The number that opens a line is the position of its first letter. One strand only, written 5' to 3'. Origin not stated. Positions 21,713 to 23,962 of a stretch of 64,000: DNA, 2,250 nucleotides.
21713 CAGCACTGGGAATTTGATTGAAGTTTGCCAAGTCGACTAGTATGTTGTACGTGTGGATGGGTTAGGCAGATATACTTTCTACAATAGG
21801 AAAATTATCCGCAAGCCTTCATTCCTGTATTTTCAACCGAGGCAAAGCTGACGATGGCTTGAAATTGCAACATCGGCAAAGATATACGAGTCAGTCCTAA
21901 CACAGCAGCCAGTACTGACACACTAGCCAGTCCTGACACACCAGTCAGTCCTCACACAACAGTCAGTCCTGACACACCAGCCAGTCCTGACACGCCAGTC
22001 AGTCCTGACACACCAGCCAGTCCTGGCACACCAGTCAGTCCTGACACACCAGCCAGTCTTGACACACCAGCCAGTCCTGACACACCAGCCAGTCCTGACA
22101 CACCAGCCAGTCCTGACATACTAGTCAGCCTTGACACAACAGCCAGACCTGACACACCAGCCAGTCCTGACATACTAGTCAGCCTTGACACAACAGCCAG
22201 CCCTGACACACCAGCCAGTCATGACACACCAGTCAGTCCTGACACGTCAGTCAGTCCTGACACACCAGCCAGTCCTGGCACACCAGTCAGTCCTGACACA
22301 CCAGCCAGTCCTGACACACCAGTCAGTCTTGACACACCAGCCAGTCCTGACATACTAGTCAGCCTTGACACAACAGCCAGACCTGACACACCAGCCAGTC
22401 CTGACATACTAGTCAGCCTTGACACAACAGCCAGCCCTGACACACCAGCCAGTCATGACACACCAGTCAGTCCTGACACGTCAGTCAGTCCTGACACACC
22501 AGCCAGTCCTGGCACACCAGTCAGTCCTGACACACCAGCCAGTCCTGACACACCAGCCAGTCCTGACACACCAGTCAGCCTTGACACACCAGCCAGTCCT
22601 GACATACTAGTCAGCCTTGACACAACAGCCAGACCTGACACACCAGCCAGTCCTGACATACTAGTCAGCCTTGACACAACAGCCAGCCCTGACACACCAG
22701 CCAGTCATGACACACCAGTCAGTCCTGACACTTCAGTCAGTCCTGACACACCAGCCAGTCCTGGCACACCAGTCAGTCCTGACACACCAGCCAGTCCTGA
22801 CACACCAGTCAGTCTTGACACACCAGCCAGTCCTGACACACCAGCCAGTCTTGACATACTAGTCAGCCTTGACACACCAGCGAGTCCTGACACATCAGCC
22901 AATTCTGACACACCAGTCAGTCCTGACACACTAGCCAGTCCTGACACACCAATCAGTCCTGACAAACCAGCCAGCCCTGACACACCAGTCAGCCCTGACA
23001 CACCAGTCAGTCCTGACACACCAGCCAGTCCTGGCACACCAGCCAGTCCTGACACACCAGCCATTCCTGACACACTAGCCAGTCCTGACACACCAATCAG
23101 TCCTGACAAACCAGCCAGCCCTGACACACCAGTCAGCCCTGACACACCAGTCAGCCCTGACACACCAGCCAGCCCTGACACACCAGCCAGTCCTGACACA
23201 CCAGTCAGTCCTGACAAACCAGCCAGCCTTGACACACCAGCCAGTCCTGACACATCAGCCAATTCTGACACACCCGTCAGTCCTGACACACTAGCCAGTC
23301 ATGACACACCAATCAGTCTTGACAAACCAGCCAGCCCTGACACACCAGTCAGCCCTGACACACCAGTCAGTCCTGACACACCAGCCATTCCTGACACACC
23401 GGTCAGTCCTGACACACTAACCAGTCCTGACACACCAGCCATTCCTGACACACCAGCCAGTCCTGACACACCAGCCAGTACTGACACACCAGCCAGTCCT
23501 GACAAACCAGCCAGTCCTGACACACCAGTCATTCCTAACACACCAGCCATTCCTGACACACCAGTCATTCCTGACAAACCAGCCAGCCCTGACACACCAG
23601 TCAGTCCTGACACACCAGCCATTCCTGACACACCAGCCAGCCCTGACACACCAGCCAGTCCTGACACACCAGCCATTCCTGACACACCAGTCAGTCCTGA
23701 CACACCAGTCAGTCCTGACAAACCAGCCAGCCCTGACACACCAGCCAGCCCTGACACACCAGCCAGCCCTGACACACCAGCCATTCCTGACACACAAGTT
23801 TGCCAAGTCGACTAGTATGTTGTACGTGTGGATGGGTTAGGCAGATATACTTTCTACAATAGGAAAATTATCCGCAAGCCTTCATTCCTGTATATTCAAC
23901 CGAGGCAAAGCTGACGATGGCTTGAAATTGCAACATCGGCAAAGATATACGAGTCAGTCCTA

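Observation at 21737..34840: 13-kb G-poor 18-bp minisatellite with mosaic higher-order repeats; one frame encodes a mucin-like (PDTPAS/PDTPVS)n PTS repeat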

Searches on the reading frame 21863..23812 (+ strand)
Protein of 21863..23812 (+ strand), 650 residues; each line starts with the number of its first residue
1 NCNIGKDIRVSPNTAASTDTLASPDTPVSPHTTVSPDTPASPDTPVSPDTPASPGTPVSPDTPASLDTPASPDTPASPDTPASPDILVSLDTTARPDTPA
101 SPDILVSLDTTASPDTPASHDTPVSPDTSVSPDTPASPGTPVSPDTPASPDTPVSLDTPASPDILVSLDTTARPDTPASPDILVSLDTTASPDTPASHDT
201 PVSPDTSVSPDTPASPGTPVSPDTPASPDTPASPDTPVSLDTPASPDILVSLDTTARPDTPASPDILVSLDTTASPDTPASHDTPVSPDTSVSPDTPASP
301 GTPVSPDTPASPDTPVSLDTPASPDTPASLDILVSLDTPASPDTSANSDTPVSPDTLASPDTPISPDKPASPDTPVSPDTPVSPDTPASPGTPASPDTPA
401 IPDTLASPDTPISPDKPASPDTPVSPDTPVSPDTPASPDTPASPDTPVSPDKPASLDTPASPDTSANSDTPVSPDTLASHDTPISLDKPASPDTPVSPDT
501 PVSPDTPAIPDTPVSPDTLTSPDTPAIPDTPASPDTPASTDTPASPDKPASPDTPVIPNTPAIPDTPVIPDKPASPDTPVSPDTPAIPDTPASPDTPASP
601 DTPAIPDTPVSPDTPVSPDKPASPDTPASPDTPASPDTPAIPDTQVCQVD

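Call 10: search_protein_families(library=pfam, proteins=[window:21863-23812:+], max_evalue=0.01)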
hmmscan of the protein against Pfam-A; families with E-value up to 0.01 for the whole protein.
window:21863-23812:+ (650 aa): 0 families

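Call 15: find_homologous_proteins(query=window:21863-23812:+)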
Query window:21863-23812:+ (650 aa): 8 proteins with E <= 0.001 among 8000 candidates.
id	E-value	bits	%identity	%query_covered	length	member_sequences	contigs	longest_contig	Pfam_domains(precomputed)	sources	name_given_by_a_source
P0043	3.8e-16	76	53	18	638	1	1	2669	-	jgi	jgi:hypothetical protein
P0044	5.2e-9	53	49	15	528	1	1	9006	PF04773.19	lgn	-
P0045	1.8e-7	48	40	16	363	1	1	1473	-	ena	-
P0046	3.2e-6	44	57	14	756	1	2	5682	PF19127.7,PF22148.2,PF01473.27,PF00082.28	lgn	-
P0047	4.1e-5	40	61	9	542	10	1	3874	PF00553.26,PF00150.25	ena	-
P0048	7.3e-5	39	57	10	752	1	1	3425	PF09479.17,PF13306.13,PF02368.25,PF13855.13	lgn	-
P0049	2.9e-4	37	37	25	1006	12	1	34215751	PF07714.24,PF00069.32,PF17667.8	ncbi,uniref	ncbi:uncharacterized protein [Procambarus clarkii]|uniref:uncharacterized protein isoform X4 n=1 Tax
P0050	4.9e-4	36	51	12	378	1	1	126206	PF00188.33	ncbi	-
